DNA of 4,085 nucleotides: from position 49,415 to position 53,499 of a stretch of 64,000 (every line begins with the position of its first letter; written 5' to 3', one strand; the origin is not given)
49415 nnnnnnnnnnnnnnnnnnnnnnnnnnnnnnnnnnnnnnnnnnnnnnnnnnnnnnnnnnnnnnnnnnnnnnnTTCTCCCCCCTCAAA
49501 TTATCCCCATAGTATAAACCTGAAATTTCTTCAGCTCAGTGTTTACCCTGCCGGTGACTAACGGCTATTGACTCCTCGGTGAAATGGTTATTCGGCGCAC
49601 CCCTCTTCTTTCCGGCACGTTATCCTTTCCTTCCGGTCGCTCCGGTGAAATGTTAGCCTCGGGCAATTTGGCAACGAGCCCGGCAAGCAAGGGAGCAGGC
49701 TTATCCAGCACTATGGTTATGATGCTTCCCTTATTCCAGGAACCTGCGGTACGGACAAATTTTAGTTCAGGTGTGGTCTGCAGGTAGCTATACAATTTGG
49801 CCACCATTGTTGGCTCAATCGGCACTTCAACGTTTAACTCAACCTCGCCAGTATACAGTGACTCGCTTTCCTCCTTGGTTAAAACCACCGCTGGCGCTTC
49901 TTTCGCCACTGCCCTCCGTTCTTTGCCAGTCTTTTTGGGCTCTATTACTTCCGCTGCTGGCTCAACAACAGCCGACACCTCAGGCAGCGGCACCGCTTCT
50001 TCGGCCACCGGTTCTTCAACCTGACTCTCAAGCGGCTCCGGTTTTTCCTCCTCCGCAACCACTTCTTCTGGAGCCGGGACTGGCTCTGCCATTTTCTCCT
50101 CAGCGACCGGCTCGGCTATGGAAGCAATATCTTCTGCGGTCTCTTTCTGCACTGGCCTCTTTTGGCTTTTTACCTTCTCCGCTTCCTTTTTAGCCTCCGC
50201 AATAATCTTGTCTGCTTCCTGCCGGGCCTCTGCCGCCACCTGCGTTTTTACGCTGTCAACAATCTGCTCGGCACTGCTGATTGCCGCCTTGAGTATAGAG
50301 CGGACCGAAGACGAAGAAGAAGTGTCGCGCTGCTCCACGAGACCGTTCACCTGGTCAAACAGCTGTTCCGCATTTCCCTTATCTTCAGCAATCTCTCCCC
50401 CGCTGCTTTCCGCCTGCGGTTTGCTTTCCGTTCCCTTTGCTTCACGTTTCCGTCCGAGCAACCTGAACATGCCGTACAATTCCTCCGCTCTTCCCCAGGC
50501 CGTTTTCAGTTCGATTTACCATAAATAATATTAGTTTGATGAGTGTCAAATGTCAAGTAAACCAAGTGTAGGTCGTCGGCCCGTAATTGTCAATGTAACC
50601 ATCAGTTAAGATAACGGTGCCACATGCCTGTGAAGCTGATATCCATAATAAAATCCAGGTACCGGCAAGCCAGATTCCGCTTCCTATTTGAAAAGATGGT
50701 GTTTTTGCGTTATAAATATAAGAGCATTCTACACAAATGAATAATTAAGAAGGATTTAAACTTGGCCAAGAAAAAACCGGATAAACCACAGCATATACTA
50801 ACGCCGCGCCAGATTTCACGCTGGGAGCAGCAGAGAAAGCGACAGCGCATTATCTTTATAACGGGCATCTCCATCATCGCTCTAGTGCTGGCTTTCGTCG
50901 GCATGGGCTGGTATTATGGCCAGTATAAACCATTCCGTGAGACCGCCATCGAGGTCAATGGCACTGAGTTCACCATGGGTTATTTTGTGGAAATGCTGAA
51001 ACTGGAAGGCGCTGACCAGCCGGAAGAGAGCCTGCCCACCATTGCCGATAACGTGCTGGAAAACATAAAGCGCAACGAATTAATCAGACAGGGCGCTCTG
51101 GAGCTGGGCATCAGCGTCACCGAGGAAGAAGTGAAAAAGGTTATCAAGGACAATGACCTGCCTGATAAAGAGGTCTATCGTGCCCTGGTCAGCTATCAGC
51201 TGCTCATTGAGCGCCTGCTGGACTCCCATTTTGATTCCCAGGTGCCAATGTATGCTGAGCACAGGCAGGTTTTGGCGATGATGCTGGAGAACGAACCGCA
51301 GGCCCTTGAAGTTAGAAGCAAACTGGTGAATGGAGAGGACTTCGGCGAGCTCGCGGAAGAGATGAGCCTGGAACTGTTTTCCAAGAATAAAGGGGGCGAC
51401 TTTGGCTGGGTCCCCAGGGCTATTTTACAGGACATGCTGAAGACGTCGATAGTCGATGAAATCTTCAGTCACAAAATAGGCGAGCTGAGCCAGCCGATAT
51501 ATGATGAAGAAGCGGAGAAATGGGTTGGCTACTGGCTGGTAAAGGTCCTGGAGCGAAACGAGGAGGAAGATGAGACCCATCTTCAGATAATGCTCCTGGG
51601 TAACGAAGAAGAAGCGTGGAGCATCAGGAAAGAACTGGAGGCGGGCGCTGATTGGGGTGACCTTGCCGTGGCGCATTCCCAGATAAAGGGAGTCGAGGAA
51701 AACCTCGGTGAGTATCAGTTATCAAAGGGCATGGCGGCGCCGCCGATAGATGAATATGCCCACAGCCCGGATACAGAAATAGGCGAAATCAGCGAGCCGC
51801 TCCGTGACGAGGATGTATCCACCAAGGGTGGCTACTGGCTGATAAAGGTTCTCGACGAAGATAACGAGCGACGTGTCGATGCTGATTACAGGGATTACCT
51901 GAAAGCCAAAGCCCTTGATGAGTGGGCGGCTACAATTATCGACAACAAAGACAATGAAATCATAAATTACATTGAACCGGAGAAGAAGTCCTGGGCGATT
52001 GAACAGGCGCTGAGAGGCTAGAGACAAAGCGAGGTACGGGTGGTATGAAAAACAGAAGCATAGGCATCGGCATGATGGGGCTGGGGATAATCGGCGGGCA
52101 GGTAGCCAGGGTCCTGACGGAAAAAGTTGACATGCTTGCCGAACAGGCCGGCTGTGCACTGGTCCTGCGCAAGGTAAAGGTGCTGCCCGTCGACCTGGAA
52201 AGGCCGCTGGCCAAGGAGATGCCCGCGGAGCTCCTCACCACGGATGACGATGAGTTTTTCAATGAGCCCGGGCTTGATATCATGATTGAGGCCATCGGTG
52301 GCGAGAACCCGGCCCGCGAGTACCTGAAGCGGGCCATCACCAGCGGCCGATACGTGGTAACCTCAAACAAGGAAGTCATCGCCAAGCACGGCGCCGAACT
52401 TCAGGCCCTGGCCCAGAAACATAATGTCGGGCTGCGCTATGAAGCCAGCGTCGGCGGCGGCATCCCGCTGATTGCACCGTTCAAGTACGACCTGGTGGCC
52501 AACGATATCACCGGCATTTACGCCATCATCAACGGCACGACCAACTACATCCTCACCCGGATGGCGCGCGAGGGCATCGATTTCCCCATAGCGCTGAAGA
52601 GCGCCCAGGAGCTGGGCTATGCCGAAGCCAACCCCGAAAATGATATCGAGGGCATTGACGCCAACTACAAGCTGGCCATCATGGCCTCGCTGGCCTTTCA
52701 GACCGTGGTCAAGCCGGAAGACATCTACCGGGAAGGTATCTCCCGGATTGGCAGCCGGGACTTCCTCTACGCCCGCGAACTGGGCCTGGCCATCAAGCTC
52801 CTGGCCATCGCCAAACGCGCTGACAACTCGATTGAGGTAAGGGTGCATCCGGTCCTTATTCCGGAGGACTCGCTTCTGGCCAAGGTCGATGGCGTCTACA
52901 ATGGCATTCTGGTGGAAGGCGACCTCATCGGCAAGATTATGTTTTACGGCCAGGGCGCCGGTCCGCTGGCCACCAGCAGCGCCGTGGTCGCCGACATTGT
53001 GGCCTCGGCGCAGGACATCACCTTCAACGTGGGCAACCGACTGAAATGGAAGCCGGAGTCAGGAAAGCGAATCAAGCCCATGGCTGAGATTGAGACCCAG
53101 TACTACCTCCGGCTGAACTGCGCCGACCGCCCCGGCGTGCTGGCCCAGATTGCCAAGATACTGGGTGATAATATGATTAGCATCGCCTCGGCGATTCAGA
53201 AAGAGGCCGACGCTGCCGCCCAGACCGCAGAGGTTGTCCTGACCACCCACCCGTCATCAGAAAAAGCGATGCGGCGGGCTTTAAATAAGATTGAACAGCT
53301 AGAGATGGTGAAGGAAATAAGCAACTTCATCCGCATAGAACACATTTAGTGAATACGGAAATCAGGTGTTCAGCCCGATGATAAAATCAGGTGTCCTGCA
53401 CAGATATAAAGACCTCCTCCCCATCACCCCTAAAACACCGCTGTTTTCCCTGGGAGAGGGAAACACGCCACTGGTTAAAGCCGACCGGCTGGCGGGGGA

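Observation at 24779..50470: Two secretin-less type IV pilus gene sets that split the accessory functions between them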

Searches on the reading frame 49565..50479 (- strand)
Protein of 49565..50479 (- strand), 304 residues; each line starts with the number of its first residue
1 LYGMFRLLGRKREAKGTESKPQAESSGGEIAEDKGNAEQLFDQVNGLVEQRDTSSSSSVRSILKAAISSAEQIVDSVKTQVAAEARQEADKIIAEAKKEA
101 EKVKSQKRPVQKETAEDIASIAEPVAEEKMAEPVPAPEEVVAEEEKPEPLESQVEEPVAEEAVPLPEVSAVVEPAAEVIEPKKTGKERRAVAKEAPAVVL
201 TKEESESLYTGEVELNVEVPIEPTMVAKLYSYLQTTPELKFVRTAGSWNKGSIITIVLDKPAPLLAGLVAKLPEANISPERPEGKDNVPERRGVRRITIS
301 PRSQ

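Call 4: search_protein_families(library=pfam, proteins=[window:49565-50479:-], max_evalue=0.01)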
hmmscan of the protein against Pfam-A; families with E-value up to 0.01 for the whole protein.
window:49565-50479:- (304 aa): 3 families
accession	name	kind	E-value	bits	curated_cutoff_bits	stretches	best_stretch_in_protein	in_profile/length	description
PF16342.10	DUF4972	-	2.6e-05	24.5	28.8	1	57-108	74-125/128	Domain of unknown function (DUF4972)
PF06188.17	HrpE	-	0.0045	17.3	23.5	1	61-106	14-60/191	HrpE/YscL/FliH and V-type ATPase subunit E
PF10174.14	Cast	-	0.0085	14.8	29.1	1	39-123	419-500/766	RIM-binding protein of the cytomatrix active zone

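Call 10: search_protein_families(library=ncbifam, proteins=[window:49565-50479:-], max_evalue=0.01)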
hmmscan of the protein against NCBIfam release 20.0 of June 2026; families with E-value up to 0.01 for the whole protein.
window:49565-50479:- (304 aa): 4 families
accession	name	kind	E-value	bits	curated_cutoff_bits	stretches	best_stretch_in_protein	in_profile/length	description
NF011042.0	PRK14472.1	equivalog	0.0016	18.5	198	1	46-129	45-127/175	F0F1 ATP synthase subunit B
TIGR01144.1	ATP_synt_b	equivalog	0.0044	16.9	65.5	1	56-129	56-126/147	F0F1 ATP synthase subunit B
NF006292.0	PRK08475.1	equivalog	0.0076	15.9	166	0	44-141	50-142/171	F0F1 ATP synthase subunit B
NF005607.0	PRK07353.1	equivalog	0.0082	15.9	131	0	41-129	42-129/155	F0F1 ATP synthase subunit B'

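Call 30: find_homologous_proteins(query=window:49565-50479:-, max_evalue=0.001)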
Query window:49565-50479:- (304 aa): 116 proteins with E <= 0.001 among 8000 candidates.
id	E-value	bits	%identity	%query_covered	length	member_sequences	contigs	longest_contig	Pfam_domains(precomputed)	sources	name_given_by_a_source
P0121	1.1e-174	597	100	99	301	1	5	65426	-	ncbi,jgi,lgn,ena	-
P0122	3.3e-134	465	82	99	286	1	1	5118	-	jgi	jgi:F0F1-type ATP synthase membrane subunit b/b'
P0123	1.5e-126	440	77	99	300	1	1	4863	-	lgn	-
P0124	1.7e-126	439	77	99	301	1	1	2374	-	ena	-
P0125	4.7e-119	415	73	99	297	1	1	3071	-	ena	-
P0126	1.7e-115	403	69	99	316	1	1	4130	-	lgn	-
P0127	2.7e-115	403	69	99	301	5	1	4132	-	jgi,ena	-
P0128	4.6e-114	399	75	44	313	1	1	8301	-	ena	-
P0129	6.9e-114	398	66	99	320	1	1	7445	-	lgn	-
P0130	4.2e-113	396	68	98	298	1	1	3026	-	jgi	jgi:hypothetical protein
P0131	4.3e-108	379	75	90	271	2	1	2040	-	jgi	-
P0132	3.9e-105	369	66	99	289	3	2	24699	-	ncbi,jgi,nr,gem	ncbi:MAG: hypothetical protein FJ015_00040 [Chloroflexi bacterium]|nr:hypothetical protein [Chlorofl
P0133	3.3e-103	363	67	93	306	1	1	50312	-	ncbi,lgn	-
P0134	8.7e-101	355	62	99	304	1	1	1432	-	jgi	jgi:hypothetical protein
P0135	3.8e-99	350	56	99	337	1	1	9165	-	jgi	-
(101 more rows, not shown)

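Call 40: predict_structure(alignment_id=A2)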
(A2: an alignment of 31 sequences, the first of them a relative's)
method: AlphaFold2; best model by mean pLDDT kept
length: 301 residues; sequences in the alignment: 31
mean_pLDDT: 64.6   pTM: 0.36
mean pLDDT of the five models: 64.6, 61.8, 61.5, 60.6, 59.1
residues with pLDDT >= 90: 94; 70-90: 45; 50-70: 35; < 50: 127
segments of 3 or more residues with pLDDT < 50: 1-3, 6-32, 47-52, 106-190
pLDDT, mean of each block of 10 residues (from residue 1): 48 39 36 51 49 65 88 92 93 90 55 37 38 38 37 38 37 37 42 63 88 92 94 91 90 93 92 82 56 89 55
secondary structure, 60 per line:
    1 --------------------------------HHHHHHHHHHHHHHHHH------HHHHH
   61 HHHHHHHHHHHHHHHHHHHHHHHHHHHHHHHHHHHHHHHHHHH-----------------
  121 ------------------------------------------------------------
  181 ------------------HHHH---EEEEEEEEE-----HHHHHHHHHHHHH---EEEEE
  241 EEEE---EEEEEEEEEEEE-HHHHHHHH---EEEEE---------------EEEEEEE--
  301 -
elements in order: H33-49 H56-103 H199-202 E206-214 H220-232 E236-244 E248-259 H261-268 E272-276 E292-298

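Call 44: fold_search(model_id=the predicted structure, library=pdb)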
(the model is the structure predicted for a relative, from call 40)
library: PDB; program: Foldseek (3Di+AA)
matches with E <= 10: 1158; with E <= 0.001: 0
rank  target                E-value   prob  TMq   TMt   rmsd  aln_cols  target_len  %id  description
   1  7bfe_D                3.9e-02  0.92  0.17  0.48   4.4        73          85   20  Circular permutant of ribosomal protein S6, P54-55 truncated, L21A mutant. (released 2022-07-13)
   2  7bfe_A                5.1e-02  0.91  0.16  0.47   3.7        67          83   21  Circular permutant of ribosomal protein S6, P54-55 truncated, L21A mutant. (released 2022-07-13)
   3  7bff_B                6.6e-02  0.89  0.18  0.48   3.6        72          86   18  Circular permutant of ribosomal protein S6, P54-55 truncated, I25A mutant. (released 2022-07-13)
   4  7bff_A                9.7e-02  0.89  0.17  0.50   4.1        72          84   19  Circular permutant of ribosomal protein S6, P54-55 truncated, I25A mutant. (released 2022-07-13)
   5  7bfd_A                1.0e-01  0.87  0.17  0.50   4.1        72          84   17  Circular permutant of ribosomal protein S6, P54-55 truncated, Y4A mutant. (released 2022-07-13)
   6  6dzs_A                1.0e-01  0.69  0.16  0.12   5.1        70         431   17  Mycobacterial homoserine dehydrogenase ThrA in complex with NADP (released 2018-07-18)
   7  3zzp                  1.3e-01  0.91  0.13  0.47   2.6        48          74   23  Circular permutant of ribosomal protein S6, lacking edge strand beta- 2 of wild-type S6. (released 2011-11-23)
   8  7ok0_L                1.3e-01  0.87  0.18  0.49   3.6        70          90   20  Cryo-EM structure of the Sulfolobus acidocaldarius RNA polymerase at 2.88 A (released 2021-08-25)
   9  6lu8_3                1.3e-01  0.72  0.20  0.24   4.5        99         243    7  Cryo-EM structure of a human pre-60S ribosomal subunit - state A (released 2020-08-26)
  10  6lqm_3                1.3e-01  0.44  0.19  0.21   7.6       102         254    7  Cryo-EM structure of a pre-60S ribosomal subunit - state C (released 2020-08-26)
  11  9s50_B                1.4e-01  0.51  0.15  0.21   4.9        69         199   22  AcuB from Geobacillus stearothermophilus with AMP and ATP (released 2026-02-25)
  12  7bff_D                1.6e-01  0.80  0.17  0.50   4.1        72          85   19  Circular permutant of ribosomal protein S6, P54-55 truncated, I25A mutant. (released 2022-07-13)
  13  7bfe_C                1.7e-01  0.72  0.17  0.49   4.1        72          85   19  Circular permutant of ribosomal protein S6, P54-55 truncated, L21A mutant. (released 2022-07-13)
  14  7bfc_A                1.7e-01  0.72  0.14  0.40   3.6        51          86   22  Circular permutant of ribosomal protein S6, P54-55 truncated, (released 2022-07-13)
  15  2waq_L                1.9e-01  0.77  0.18  0.48   3.5        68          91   18  The complete structure of the archaeal 13-subunit DNA-directed RNA Polymerase (released 2009-05-19)
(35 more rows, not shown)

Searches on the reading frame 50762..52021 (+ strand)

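Call 5: search_protein_families(library=pfam, proteins=[window:50762-52021:+], max_evalue=0.01)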
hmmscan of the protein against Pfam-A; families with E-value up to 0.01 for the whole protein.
window:50762-52021:+ (419 aa): 5 families
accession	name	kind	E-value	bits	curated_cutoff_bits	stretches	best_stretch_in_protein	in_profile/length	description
PF13616.12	Rotamase_3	-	1.4e-15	58.3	22.5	1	178-265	37-115/116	PPIC-type PPIASE domain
PF00639.27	Rotamase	-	6.2e-15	56.4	21.7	1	179-262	20-95/97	PPIC-type PPIASE domain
PF13624.11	SurA_N_3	-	1.2e-10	41.9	27.2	1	25-132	7-121/162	SurA-like N-terminal domain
PF13623.11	SurA_N_2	-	2.6e-09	37.5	28.5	1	25-132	5-123/145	SurA-like N-terminal domain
PF13145.12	Rotamase_2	-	3.4e-05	25.1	27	0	155-270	8-113/121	PPIC-type PPIASE domain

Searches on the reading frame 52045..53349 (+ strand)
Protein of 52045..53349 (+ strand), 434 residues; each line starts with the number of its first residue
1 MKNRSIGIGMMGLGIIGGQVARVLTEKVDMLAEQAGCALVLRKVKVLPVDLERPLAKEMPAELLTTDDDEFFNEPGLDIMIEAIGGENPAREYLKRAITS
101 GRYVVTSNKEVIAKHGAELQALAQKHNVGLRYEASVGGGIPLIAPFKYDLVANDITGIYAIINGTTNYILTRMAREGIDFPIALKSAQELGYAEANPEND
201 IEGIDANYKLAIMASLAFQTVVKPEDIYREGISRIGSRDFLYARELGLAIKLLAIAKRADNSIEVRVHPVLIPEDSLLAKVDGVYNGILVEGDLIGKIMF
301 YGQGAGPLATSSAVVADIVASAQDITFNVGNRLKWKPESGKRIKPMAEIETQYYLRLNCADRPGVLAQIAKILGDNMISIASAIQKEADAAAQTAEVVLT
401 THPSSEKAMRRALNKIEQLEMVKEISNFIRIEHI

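Call 5: search_protein_families(library=pfam, proteins=[window:52045-53349:+], max_evalue=0.01)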
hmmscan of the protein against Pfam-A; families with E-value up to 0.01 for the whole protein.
window:52045-53349:+ (434 aa): 5 families
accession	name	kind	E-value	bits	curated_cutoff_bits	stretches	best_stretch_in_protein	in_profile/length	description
PF00742.24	Homoserine_dh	-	1.1e-59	201.6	22.9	1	141-319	1-173/173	Homoserine dehydrogenase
PF03447.22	NAD_binding_3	-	1.1e-12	49.1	24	1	12-133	1-116/116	Homoserine dehydrogenase, NAD binding domain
PF01842.31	ACT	-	1.6e-10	41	27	1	353-417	1-65/66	ACT domain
PF13291.12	ACT_4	-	0.00012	23.1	27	1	355-425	9-78/80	ACT domain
PF22629.2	ACT_AHAS_ss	-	0.0018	18.8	27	1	357-420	3-63/67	AHAS small subunit-like ACT domain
